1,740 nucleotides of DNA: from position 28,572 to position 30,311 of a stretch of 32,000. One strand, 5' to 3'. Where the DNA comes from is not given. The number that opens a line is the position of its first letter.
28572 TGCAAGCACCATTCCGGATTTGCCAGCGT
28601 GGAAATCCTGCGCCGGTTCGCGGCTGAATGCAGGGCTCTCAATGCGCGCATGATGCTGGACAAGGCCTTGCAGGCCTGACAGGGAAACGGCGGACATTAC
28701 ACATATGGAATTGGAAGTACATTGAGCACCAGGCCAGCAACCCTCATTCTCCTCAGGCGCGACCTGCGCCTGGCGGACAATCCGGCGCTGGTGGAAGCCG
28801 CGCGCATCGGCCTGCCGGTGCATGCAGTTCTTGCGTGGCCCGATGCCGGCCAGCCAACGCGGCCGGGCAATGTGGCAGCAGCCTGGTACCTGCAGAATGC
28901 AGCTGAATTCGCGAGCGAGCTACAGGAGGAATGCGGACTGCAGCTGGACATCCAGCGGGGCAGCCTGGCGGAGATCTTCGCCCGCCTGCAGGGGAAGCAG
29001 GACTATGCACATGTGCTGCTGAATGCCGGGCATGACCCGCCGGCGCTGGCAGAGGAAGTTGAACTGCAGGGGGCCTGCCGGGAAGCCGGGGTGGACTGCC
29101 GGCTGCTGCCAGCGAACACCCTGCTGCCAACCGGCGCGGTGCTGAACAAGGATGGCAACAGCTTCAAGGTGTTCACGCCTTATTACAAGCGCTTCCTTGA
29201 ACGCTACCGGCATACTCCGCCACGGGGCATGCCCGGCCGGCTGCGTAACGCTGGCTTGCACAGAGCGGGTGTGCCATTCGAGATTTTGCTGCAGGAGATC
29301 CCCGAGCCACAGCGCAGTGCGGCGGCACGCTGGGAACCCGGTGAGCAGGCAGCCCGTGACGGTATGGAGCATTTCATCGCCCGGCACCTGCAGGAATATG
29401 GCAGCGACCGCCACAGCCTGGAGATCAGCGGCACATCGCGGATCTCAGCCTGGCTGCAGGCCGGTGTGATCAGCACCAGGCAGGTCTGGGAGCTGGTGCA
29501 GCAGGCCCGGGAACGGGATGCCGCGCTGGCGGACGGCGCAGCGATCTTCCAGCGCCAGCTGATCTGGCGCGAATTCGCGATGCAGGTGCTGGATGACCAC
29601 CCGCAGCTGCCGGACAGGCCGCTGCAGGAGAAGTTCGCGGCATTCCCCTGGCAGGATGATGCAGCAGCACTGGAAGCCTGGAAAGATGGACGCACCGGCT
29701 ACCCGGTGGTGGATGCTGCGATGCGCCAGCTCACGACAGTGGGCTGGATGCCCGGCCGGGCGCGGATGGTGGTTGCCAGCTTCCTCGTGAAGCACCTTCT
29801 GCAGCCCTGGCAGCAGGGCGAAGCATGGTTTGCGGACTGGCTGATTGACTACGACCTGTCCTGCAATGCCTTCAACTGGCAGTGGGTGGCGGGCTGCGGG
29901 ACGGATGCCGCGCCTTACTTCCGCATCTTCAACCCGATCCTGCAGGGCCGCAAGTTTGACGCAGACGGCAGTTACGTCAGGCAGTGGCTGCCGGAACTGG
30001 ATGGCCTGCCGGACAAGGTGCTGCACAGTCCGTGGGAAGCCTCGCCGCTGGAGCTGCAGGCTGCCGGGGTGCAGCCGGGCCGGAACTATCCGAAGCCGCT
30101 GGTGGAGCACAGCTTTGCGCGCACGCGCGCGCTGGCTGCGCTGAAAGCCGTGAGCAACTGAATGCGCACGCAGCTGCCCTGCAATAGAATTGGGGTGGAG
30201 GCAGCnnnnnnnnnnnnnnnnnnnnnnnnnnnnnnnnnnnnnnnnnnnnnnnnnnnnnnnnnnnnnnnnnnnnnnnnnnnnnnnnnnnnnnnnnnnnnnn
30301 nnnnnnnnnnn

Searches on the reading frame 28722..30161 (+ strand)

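Call 78: search_protein_families(library=pfam, proteins=[window:28722-30161:+], max_evalue=0.0001)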
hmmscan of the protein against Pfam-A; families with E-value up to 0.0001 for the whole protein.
window:28722-30161:+ (479 aa): 2 families
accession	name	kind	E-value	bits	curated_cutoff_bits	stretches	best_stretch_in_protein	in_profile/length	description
PF03441.19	FAD_binding_7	-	3.5e-85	285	27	1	276-475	1-202/203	FAD binding domain of DNA photolyase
PF00875.24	DNA_photolyase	-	2.9e-29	102.5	26.6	1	8-167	2-161/164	DNA photolyase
